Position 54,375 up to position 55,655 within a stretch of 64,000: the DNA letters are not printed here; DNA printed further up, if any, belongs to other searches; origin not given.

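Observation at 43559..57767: Second glycan island with GT-C paralogs and the D-rhamnose pathway (gmd-rmd), ugd and a DD-carboxypeptidase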

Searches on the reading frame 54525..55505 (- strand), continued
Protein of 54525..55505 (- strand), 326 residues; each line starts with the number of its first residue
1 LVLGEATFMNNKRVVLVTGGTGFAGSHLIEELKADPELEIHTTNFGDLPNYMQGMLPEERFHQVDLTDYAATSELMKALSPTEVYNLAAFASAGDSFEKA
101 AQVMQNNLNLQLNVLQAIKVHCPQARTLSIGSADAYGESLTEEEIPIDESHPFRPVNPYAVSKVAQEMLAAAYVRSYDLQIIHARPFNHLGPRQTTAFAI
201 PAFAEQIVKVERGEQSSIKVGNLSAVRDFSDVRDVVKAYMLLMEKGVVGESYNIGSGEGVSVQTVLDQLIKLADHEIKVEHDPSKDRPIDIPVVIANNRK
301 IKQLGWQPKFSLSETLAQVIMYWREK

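Call 14: find_encoding_contigs(protein=P0001, flank=10000, max_places=4)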
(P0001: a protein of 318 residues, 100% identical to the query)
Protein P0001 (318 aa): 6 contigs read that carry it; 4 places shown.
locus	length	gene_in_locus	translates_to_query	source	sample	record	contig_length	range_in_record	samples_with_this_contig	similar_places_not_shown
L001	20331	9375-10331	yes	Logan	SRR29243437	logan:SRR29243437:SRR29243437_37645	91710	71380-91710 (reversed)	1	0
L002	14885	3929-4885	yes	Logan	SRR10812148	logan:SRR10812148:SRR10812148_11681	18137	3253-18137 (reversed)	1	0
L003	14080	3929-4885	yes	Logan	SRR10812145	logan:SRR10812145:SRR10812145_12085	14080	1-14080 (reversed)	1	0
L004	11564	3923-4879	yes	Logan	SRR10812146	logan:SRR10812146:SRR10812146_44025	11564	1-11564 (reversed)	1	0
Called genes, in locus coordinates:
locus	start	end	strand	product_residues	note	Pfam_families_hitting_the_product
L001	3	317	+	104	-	?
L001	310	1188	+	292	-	PF02355:SecD_SecF_C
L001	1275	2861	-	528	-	PF01743:PolyA_pol, PF12627:PolyA_pol_RNAbd, PF01966:HD, PF13735:tRNA_NucTran2_2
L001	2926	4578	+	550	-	PF01368:DHH, PF02272:DHHA1, PF17768:RecJ_OB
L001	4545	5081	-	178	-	-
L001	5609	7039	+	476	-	PF01336:tRNA_anti-codon, PF00152:tRNA-synt_2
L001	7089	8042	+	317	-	PF00768:Peptidase_S11, PF02113:Peptidase_S13 (weak), PF13354:Beta-lactamase2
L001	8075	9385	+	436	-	PF02737:3HCDH_N (weak), PF03446:NAD_binding_2 (faint), PF03721:UDPG_MGDP_dh_N, PF03807:F420_oxidored (faint), PF00984:UDPG_MGDP_dh, PF03720:UDPG_MGDP_dh_C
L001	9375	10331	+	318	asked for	PF01073:3Beta_HSD (weak), PF01370:Epimerase, PF02719:Polysacc_synt_2 (faint), PF04321:RmlD_sub_bind (weak), PF16363:GDP_Man_Dehyd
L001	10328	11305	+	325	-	PF01370:Epimerase, PF04321:RmlD_sub_bind (weak), PF05368:NmrA (weak), PF16363:GDP_Man_Dehyd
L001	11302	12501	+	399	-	PF00535:Glycos_transf_2, PF13641:Glyco_tranf_2_3 (weak), PF04138:GtrA_DPMS_TM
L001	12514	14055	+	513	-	PF13231:PMT_2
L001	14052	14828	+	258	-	PF00535:Glycos_transf_2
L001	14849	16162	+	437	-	PF26314:MptA_B_family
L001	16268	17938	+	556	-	PF02366:PMT (weak)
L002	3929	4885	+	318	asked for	PF01073:3Beta_HSD (weak), PF01370:Epimerase, PF02719:Polysacc_synt_2 (faint), PF04321:RmlD_sub_bind (weak), PF16363:GDP_Man_Dehyd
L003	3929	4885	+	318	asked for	PF01073:3Beta_HSD (weak), PF01370:Epimerase, PF02719:Polysacc_synt_2 (faint), PF04321:RmlD_sub_bind (weak), PF16363:GDP_Man_Dehyd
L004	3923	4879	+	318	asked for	PF01073:3Beta_HSD (weak), PF01370:Epimerase, PF02719:Polysacc_synt_2 (faint), PF04321:RmlD_sub_bind (weak), PF16363:GDP_Man_Dehyd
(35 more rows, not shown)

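Call 16: find_encoding_contigs(protein=P0002, flank=10000, max_places=2)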
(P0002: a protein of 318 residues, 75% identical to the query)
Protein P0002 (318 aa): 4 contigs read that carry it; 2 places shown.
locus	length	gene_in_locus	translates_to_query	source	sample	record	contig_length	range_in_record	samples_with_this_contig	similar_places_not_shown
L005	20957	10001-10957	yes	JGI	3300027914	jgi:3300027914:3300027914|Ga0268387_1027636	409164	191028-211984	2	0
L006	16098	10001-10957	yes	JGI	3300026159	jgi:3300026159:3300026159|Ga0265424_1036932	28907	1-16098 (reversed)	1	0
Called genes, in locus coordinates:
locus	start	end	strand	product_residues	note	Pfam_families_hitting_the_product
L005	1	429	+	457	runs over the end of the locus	PF21760:SecD_1st, PF22599:SecDF_P1_head, PF02355:SecD_SecF_C, PF00873:ACR_tran (weak)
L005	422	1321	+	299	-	PF02355:SecD_SecF_C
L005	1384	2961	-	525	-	PF01743:PolyA_pol, PF12627:PolyA_pol_RNAbd, PF01966:HD, PF13735:tRNA_NucTran2_2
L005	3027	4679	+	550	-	PF01368:DHH, PF02272:DHHA1, PF17768:RecJ_OB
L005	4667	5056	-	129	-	-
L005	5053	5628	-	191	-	-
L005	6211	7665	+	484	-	PF01336:tRNA_anti-codon, PF00152:tRNA-synt_2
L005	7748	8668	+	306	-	PF00768:Peptidase_S11, PF02113:Peptidase_S13 (weak), PF13354:Beta-lactamase2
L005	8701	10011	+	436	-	PF02737:3HCDH_N (weak), PF03446:NAD_binding_2 (faint), PF03721:UDPG_MGDP_dh_N, PF00984:UDPG_MGDP_dh, PF03720:UDPG_MGDP_dh_C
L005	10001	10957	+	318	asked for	PF01073:3Beta_HSD (weak), PF01370:Epimerase, PF02719:Polysacc_synt_2 (faint), PF04321:RmlD_sub_bind (weak), PF07993:NAD_binding_4 (faint), PF16363:GDP_Man_Dehyd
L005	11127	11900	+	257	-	PF01370:Epimerase, PF16363:GDP_Man_Dehyd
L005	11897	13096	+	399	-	PF00535:Glycos_transf_2, PF04138:GtrA_DPMS_TM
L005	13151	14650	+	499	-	PF13231:PMT_2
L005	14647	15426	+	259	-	PF00535:Glycos_transf_2, PF10111:Glyco_tranf_2_2 (weak)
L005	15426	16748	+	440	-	PF26314:MptA_B_family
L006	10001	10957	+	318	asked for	PF01073:3Beta_HSD (weak), PF01370:Epimerase, PF02719:Polysacc_synt_2 (faint), PF04321:RmlD_sub_bind (weak), PF07993:NAD_binding_4 (faint), PF16363:GDP_Man_Dehyd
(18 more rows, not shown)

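Call 17: find_encoding_contigs(protein=P0012, flank=10000, max_places=1)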
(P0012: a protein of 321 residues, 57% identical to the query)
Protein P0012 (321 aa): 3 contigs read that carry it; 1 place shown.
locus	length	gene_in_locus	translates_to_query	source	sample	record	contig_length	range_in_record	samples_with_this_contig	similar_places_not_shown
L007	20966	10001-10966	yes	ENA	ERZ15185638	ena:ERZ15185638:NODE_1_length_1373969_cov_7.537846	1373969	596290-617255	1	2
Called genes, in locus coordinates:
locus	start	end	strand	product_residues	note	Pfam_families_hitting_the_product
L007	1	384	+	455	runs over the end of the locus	PF21760:SecD_1st, PF22599:SecDF_P1_head, PF00873:ACR_tran (weak), PF02355:SecD_SecF_C, PF03176:MMPL (weak)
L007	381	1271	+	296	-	PF07549:Sec_GG, PF02355:SecD_SecF_C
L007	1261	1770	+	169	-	PF00293:NUDIX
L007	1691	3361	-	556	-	PF01743:PolyA_pol, PF12627:PolyA_pol_RNAbd, PF01966:HD, PF13735:tRNA_NucTran2_2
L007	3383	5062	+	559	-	PF01368:DHH, PF02272:DHHA1, PF17768:RecJ_OB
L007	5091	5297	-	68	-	-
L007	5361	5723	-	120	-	-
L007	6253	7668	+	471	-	PF01336:tRNA_anti-codon, PF00152:tRNA-synt_2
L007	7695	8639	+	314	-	PF02113:Peptidase_S13 (weak), PF00768:Peptidase_S11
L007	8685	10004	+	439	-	PF01210:NAD_Gly3P_dh_N (faint), PF02737:3HCDH_N (weak), PF03446:NAD_binding_2 (weak), PF03721:UDPG_MGDP_dh_N, PF00984:UDPG_MGDP_dh, PF03720:UDPG_MGDP_dh_C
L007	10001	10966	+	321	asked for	PF01370:Epimerase, PF04321:RmlD_sub_bind, PF16363:GDP_Man_Dehyd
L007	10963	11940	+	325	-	PF01370:Epimerase, PF04321:RmlD_sub_bind, PF16363:GDP_Man_Dehyd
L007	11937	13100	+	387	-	PF00535:Glycos_transf_2, PF04138:GtrA_DPMS_TM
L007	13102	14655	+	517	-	PF13231:PMT_2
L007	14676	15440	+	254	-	PF00535:Glycos_transf_2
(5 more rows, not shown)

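Call 18: find_encoding_contigs(protein=P0015, flank=8000, max_places=1)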
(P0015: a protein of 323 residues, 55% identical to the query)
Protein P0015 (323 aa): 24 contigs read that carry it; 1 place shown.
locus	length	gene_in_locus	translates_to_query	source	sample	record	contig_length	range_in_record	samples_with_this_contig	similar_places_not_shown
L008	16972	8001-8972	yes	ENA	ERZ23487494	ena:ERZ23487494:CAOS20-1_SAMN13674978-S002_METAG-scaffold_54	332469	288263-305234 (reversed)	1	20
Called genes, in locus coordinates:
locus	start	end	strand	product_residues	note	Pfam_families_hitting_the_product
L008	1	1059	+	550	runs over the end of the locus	PF01368:DHH, PF02272:DHHA1, PF17768:RecJ_OB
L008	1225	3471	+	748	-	-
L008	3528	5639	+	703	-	PF01336:tRNA_anti-codon, PF00152:tRNA-synt_2, PF04073:tRNA_edit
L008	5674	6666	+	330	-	PF00768:Peptidase_S11, PF02113:Peptidase_S13 (weak), PF13354:Beta-lactamase2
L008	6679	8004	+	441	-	PF02737:3HCDH_N (weak), PF03446:NAD_binding_2 (weak), PF03721:UDPG_MGDP_dh_N, PF03807:F420_oxidored (faint), PF00984:UDPG_MGDP_dh, PF03720:UDPG_MGDP_dh_C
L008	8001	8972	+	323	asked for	PF01073:3Beta_HSD (weak), PF01370:Epimerase, PF02719:Polysacc_synt_2 (faint), PF04321:RmlD_sub_bind (faint), PF16363:GDP_Man_Dehyd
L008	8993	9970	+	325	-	PF01370:Epimerase, PF04321:RmlD_sub_bind, PF05368:NmrA (weak), PF16363:GDP_Man_Dehyd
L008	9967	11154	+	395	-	PF00535:Glycos_transf_2, PF04138:GtrA_DPMS_TM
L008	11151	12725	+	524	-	PF13231:PMT_2 (weak)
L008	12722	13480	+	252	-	PF00535:Glycos_transf_2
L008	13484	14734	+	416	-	PF26314:MptA_B_family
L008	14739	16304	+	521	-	PF02366:PMT, PF13231:PMT_2 (weak)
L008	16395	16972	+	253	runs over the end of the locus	PF02518:HATPase_c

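Call 19: find_encoding_contigs(protein=P0059, flank=8000, max_places=1)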
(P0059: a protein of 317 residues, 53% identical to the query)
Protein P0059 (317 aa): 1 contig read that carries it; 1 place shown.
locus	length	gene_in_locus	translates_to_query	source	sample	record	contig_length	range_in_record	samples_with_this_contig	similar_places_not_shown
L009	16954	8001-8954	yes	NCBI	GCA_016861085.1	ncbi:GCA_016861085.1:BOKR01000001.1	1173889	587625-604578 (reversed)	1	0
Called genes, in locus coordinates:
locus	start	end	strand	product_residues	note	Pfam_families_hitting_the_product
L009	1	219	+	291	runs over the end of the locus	PF07549:Sec_GG (weak), PF02355:SecD_SecF_C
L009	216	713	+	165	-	PF00293:NUDIX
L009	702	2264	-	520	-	PF01743:PolyA_pol, PF12627:PolyA_pol_RNAbd, PF01966:HD, PF13735:tRNA_NucTran2_2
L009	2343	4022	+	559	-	PF01368:DHH, PF02272:DHHA1, PF17768:RecJ_OB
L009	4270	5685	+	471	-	PF01336:tRNA_anti-codon, PF00152:tRNA-synt_2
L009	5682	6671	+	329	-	PF02113:Peptidase_S13, PF13354:Beta-lactamase2, PF00768:Peptidase_S11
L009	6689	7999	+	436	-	PF01210:NAD_Gly3P_dh_N (faint), PF02737:3HCDH_N (weak), PF03446:NAD_binding_2 (faint), PF03721:UDPG_MGDP_dh_N, PF03807:F420_oxidored (faint), PF00984:UDPG_MGDP_dh, PF03720:UDPG_MGDP_dh_C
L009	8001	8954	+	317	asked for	PF01073:3Beta_HSD, PF01370:Epimerase, PF02719:Polysacc_synt_2, PF04321:RmlD_sub_bind, PF07993:NAD_binding_4 (faint), PF16363:GDP_Man_Dehyd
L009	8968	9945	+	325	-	PF01370:Epimerase, PF04321:RmlD_sub_bind, PF05368:NmrA (weak), PF16363:GDP_Man_Dehyd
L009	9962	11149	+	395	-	PF00535:Glycos_transf_2, PF04138:GtrA_DPMS_TM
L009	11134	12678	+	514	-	PF13231:PMT_2 (weak)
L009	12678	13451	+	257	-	PF00535:Glycos_transf_2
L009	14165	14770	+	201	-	-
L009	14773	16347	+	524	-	PF13231:PMT_2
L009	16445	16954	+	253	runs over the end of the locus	PF02518:HATPase_c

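Call 20: find_encoding_contigs(protein=P0099, flank=8000, max_places=1)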
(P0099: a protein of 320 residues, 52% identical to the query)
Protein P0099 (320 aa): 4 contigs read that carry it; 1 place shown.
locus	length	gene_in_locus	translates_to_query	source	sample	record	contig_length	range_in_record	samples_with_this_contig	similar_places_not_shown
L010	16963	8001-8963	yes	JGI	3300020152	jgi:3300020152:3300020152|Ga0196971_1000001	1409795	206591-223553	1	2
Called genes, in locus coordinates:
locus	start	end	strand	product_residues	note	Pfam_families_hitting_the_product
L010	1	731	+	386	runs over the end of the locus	PF03816:LytR_cpsA_psr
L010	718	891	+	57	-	-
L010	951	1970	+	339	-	PF01073:3Beta_HSD, PF01370:Epimerase, PF02719:Polysacc_synt_2, PF04321:RmlD_sub_bind, PF05368:NmrA (weak), PF13460:NAD_binding_10, PF16363:GDP_Man_Dehyd, PF07993:NAD_binding_4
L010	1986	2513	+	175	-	PF00908:dTDP_sugar_isom, PF14667:Polysacc_synt_C (weak)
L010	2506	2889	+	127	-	-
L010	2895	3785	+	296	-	PF01370:Epimerase, PF04321:RmlD_sub_bind, PF01073:3Beta_HSD, PF02719:Polysacc_synt_2 (weak), PF13460:NAD_binding_10 (weak), PF16363:GDP_Man_Dehyd, PF07993:NAD_binding_4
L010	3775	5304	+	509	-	-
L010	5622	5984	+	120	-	-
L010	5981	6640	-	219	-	PF01746:tRNA_m1G_MT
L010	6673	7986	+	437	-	PF01210:NAD_Gly3P_dh_N (faint), PF02737:3HCDH_N (weak), PF03446:NAD_binding_2 (weak), PF03721:UDPG_MGDP_dh_N, PF03807:F420_oxidored (faint), PF00984:UDPG_MGDP_dh, PF03720:UDPG_MGDP_dh_C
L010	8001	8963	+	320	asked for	PF04321:RmlD_sub_bind (weak), PF01370:Epimerase, PF02719:Polysacc_synt_2 (faint), PF16363:GDP_Man_Dehyd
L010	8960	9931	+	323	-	PF01370:Epimerase, PF04321:RmlD_sub_bind, PF05368:NmrA, PF13460:NAD_binding_10 (faint), PF16363:GDP_Man_Dehyd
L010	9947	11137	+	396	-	PF00535:Glycos_transf_2, PF04138:GtrA_DPMS_TM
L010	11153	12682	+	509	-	PF13231:PMT_2 (weak)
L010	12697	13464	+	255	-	PF00535:Glycos_transf_2, PF10111:Glyco_tranf_2_2 (weak)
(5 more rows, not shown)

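Call 82: search_dna_similar(query=window:54525-55481:-, collection=phages, mode=protein, max_rows=10)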
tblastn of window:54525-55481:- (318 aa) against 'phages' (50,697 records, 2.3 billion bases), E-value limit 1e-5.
Records with a match: 307; places in all: 394; records where one place covers at least 80% of the query: 246.
Best place of each record, by identity: <60% 307.
By first word of the organism name: Escherichia 90; Synechococcus 76; Bacteriophage 42; Maribacter 8; uncultured 7; Campylobacter 7; Sulfolobus 7; Marine 6; Prochlorococcus 6; Listeria 6; and 22 more.
By host as written in the record: - 120; Escherichia coli 25; Escherichia coli K-12 MG1655 14; Synechococcus sp. 9; Maribacter forsetii DSM18668 8; Campylobacter jejuni 7; Listeria monocytogenes 6; Escherichia sp. 5; and 67 more.
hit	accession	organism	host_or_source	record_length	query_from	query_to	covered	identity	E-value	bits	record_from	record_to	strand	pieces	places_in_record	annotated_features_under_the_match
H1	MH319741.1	Marine virus AG-345-E15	single cell amplified by WGA-X; seawater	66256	4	316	98%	28.5%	9e-28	119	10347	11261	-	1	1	record has no annotation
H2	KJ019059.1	Synechococcus phage ACG-2014f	-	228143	1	301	95%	29.2%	2e-13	77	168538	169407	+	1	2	ADP-L-glycero-D-mannoheptose-6-epimerase | hypothetical protein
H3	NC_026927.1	Synechococcus phage ACG-2014f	-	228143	1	301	95%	29.2%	2e-13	77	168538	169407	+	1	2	nucleotide-sugar epimerase | hypothetical protein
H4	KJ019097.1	Synechococcus phage ACG-2014f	-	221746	1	301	95%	29.2%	2e-13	77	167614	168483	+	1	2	ADP-L-glycero-D-mannoheptose-6-epimerase | hypothetical protein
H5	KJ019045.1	Synechococcus phage ACG-2014f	-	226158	1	301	95%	29.2%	2e-13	77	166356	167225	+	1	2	ADP-L-glycero-D-mannoheptose-6-epimerase | hypothetical protein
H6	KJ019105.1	Synechococcus phage ACG-2014f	-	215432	1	301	95%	29.2%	2e-13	77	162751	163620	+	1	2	ADP-L-glycero-D-mannoheptose-6-epimerase | hypothetical protein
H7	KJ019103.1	Synechococcus phage ACG-2014f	-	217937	1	301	95%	29.2%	2e-13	77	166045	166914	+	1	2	ADP-L-glycero-D-mannoheptose-6-epimerase | hypothetical protein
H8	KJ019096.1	Synechococcus phage ACG-2014f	-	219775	1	301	95%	29.2%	2e-13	77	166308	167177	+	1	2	ADP-L-glycero-D-mannoheptose-6-epimerase | hypothetical protein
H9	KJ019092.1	Synechococcus phage ACG-2014f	-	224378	1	301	95%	29.2%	2e-13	77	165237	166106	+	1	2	ADP-L-glycero-D-mannoheptose-6-epimerase | hypothetical protein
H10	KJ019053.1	Synechococcus phage ACG-2014f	-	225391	1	301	95%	29.2%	2e-13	77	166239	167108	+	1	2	ADP-L-glycero-D-mannoheptose-6-epimerase | hypothetical protein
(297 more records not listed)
